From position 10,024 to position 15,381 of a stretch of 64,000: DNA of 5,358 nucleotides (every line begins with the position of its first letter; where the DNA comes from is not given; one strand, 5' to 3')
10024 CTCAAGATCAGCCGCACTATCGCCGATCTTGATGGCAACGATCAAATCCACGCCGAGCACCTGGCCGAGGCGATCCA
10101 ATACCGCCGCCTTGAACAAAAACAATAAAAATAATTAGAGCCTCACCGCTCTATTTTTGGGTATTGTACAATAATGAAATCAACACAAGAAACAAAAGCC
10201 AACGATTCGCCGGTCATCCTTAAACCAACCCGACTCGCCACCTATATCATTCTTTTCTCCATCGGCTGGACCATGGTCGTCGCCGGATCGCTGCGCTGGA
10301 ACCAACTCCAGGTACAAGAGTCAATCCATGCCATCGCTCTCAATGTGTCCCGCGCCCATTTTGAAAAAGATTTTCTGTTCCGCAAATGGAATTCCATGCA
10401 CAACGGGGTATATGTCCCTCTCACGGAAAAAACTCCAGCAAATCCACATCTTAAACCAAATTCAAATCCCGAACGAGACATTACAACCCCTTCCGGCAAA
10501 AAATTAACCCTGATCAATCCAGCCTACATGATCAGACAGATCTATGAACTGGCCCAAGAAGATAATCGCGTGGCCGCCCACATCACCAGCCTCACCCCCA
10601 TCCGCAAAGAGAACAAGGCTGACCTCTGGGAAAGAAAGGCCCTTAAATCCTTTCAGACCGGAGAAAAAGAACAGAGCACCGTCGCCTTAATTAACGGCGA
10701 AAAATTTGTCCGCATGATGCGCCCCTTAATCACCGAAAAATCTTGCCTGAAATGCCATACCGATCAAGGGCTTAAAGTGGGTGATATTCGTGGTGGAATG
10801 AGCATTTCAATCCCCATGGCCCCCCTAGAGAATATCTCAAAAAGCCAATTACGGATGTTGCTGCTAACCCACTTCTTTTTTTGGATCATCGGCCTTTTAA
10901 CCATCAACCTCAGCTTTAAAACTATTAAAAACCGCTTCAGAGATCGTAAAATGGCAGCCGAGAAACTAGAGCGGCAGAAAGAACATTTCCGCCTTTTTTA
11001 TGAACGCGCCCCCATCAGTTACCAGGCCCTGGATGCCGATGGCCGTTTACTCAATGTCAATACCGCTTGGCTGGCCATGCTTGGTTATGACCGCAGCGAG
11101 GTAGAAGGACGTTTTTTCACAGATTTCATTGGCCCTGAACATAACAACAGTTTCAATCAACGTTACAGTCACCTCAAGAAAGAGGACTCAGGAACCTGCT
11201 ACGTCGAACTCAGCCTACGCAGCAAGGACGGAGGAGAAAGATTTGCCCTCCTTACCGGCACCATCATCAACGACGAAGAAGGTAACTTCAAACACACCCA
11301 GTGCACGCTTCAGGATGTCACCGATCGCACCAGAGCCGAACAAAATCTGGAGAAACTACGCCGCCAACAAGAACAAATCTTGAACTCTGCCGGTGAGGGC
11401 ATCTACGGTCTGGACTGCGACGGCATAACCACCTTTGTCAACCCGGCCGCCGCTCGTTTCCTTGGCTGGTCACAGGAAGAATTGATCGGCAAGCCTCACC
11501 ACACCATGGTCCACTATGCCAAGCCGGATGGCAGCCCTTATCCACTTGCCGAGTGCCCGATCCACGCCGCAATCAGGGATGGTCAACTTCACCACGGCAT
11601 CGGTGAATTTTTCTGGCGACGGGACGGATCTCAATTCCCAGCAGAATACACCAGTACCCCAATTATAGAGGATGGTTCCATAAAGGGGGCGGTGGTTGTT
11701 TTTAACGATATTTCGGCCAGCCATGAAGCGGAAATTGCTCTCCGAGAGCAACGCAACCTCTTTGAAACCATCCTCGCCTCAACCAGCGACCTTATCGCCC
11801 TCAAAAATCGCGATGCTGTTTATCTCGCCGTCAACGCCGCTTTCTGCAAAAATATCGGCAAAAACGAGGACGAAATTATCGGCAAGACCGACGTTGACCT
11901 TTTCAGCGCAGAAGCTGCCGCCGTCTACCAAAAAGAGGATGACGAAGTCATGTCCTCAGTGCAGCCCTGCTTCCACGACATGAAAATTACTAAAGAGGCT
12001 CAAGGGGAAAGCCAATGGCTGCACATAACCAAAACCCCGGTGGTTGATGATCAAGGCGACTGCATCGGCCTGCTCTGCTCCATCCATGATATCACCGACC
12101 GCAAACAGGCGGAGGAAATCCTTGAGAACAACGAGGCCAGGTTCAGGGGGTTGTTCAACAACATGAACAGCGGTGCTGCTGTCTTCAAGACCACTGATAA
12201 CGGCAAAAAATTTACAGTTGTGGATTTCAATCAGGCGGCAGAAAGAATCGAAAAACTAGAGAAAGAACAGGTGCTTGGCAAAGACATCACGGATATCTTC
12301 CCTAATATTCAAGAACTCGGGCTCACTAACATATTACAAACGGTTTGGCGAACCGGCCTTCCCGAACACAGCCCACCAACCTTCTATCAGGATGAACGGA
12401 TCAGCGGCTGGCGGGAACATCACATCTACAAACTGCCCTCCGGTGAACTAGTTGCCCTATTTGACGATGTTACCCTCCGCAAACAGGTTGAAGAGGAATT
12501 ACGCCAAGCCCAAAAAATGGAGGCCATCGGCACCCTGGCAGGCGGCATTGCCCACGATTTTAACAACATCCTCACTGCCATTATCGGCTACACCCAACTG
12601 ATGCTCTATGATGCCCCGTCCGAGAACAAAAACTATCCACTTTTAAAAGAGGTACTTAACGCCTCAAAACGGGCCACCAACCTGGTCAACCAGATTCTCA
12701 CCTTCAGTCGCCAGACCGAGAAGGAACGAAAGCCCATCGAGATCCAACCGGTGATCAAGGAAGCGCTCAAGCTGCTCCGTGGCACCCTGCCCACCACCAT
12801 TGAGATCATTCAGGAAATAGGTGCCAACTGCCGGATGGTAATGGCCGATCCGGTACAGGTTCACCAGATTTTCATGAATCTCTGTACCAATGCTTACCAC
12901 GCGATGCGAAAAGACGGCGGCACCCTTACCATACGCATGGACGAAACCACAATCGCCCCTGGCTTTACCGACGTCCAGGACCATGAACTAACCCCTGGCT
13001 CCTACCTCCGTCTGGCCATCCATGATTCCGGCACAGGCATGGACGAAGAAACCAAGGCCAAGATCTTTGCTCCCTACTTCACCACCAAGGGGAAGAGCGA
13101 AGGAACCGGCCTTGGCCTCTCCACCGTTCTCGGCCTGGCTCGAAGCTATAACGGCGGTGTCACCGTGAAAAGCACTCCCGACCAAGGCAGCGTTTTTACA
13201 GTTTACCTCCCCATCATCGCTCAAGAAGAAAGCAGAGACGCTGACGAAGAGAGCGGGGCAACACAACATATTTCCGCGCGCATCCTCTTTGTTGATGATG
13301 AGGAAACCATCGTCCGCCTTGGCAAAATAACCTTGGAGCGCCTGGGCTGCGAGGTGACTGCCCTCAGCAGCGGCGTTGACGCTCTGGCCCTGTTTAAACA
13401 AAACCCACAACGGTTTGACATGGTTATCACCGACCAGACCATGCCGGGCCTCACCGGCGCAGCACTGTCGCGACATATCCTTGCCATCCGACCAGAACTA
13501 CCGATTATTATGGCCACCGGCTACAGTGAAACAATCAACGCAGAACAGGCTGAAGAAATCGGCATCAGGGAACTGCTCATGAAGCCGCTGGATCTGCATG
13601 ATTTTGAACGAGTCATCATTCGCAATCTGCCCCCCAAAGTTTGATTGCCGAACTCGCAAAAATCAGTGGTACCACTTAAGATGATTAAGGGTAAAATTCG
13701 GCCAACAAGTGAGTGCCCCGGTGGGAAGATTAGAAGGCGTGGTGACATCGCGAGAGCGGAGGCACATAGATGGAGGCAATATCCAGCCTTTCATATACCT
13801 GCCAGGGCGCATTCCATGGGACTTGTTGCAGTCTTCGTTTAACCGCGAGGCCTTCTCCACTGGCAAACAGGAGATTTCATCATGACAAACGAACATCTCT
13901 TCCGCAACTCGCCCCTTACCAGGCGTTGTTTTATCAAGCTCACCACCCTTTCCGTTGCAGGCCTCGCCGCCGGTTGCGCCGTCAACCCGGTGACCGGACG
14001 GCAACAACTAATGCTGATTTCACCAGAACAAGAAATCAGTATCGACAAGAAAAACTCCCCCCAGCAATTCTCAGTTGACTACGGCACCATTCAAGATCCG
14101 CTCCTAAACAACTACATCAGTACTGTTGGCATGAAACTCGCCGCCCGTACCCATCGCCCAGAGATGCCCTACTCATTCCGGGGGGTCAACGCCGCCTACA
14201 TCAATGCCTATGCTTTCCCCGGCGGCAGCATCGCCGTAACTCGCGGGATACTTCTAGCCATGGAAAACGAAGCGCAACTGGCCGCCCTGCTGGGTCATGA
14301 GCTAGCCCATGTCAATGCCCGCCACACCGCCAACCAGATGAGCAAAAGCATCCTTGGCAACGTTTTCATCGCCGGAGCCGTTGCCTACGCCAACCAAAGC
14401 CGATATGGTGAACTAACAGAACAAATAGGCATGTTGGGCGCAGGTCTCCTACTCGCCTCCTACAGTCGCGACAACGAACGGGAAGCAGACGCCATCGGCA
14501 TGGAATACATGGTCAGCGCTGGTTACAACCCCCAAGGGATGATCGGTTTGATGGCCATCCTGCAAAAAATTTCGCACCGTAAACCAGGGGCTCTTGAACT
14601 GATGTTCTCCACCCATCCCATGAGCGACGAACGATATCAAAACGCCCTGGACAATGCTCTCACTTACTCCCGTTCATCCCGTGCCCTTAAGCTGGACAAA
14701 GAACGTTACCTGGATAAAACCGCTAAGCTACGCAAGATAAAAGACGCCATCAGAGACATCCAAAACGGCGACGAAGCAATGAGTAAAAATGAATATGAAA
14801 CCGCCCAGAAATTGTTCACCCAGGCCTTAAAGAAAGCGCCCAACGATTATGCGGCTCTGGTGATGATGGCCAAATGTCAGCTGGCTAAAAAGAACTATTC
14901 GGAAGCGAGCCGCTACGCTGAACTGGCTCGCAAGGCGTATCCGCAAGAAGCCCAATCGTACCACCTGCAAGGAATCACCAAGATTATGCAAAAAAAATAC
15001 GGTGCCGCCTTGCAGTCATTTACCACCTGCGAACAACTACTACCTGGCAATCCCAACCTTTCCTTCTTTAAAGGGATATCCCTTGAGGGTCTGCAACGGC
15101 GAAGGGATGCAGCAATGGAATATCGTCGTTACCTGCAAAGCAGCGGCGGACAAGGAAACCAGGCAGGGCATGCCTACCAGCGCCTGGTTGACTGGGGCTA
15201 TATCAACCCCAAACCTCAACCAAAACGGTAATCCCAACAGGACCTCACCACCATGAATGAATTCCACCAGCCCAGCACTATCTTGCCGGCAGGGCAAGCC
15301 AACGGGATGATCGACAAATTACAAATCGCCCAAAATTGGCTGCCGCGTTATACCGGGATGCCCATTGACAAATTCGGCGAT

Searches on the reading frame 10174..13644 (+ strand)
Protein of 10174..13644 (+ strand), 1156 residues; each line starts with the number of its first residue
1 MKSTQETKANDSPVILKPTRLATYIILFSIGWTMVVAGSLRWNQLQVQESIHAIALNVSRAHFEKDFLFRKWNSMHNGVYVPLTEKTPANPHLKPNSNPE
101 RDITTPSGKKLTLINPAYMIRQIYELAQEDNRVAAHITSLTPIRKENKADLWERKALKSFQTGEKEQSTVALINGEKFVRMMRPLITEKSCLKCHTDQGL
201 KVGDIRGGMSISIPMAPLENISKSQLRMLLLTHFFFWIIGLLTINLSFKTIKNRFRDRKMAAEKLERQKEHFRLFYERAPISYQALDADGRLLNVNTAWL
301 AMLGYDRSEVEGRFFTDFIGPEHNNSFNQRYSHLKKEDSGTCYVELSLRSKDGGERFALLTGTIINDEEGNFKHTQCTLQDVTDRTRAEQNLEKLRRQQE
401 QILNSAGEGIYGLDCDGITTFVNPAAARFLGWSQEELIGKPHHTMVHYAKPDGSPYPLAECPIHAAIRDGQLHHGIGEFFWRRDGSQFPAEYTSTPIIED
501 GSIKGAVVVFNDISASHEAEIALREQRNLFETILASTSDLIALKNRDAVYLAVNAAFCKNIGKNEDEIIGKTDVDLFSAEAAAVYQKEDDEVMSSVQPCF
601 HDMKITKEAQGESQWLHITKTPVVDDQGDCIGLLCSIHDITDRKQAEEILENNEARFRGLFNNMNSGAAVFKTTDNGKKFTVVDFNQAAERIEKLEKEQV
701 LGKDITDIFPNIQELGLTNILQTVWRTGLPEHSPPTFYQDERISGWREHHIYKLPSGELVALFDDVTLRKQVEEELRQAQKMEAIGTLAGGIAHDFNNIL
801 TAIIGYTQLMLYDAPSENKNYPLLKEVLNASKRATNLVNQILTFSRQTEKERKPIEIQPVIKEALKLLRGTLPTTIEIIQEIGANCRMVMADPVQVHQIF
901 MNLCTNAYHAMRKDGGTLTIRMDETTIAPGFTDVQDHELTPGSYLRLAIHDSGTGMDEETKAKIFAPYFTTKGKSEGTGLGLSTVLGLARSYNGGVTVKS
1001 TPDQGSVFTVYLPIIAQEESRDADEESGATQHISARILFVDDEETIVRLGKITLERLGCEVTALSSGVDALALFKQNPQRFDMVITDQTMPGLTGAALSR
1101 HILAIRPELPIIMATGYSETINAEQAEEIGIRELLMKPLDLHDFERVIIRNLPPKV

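Call 9: search_protein_families(library=pfam, proteins=[window:10174-13644:+], max_evalue=0.001)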
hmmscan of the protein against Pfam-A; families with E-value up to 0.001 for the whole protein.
window:10174-13644:+ (1156 aa): 12 families
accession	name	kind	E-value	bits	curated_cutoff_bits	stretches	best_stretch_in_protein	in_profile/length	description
PF13426.13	PAS_9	-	3.2e-46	156.3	27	3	287-384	8-103/103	PAS domain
PF08448.16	PAS_4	-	7.7e-44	148.9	23.1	3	535-645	2-110/110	PAS fold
PF00989.32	PAS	-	8.2e-43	145.4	22.6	3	400-513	4-113/113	PAS fold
PF11845.13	Tll0287-like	-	2.3e-22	80.4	24.1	1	95-214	32-144/144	Tll0287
PF00072.30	Response_reg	-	8.8e-20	71.4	30.2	1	1037-1144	1-106/111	Response regulator receiver domain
PF02518.31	HATPase_c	-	2.4e-19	70.2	26.4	1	892-1014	2-109/111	Histidine kinase-, DNA gyrase B-, and HSP90-like ATPase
PF13188.13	PAS_8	-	1.6e-18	66.3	21.8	0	655-715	1-53/65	PAS domain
PF08447.18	PAS_3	-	2e-16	60.5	25.6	1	294-378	3-88/89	PAS fold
PF00512.31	HisKA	-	2.2e-10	40.8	26.9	1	786-848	3-64/66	His Kinase A (phospho-acceptor) domain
PF12860.13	PAS_7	-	4.5e-08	33.7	27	0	661-774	1-115/115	PAS fold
PF24820.1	Diguanyl_cycl_sensor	-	0.00064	20.1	28.1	0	411-445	10-44/109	Diguanylate cyclase-like sensor domain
PF13596.12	PAS_10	-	0.00099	20.2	22.1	0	681-730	20-68/106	PAS domain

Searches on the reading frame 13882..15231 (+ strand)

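Call 9: search_protein_families(library=pfam, proteins=[window:13882-15231:+], max_evalue=0.001)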
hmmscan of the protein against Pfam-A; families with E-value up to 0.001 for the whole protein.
window:13882-15231:+ (449 aa): 9 families
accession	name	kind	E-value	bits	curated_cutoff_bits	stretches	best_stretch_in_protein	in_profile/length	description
PF01435.24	Peptidase_M48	-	5.8e-35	121.2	20.3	1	74-255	2-182/186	Peptidase family M48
PF14559.12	TPR_19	-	1.3e-12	48.3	25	1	300-361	2-63/68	Tetratricopeptide repeat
PF13432.12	TPR_16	-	7.5e-09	36.3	32.7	1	295-356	3-64/65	Tetratricopeptide repeat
PF25064.1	ARM_TT21_5th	-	1.3e-08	35.6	27.8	1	299-383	11-98/117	TT21 fifth ARM repeats domain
PF07719.23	TPR_2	-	1.6e-06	28.2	27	0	296-322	8-34/34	Tetratricopeptide repeat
PF13431.12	TPR_17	-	1.9e-05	25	24.4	0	311-342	1-32/34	Tetratricopeptide repeat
PF23914.1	TPR_CcmH_CycH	-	3.3e-05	24.2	42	1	299-390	60-154/158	Cytochrome c-type biogenesis protein H TPR domain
PF13428.12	TPR_14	-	0.00012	22.9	23.5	0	302-331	14-43/44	Tetratricopeptide repeat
PF12895.13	ANAPC3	-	0.0003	21.4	27.2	0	302-343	36-76/82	Anaphase-promoting complex, cyclosome, subunit 3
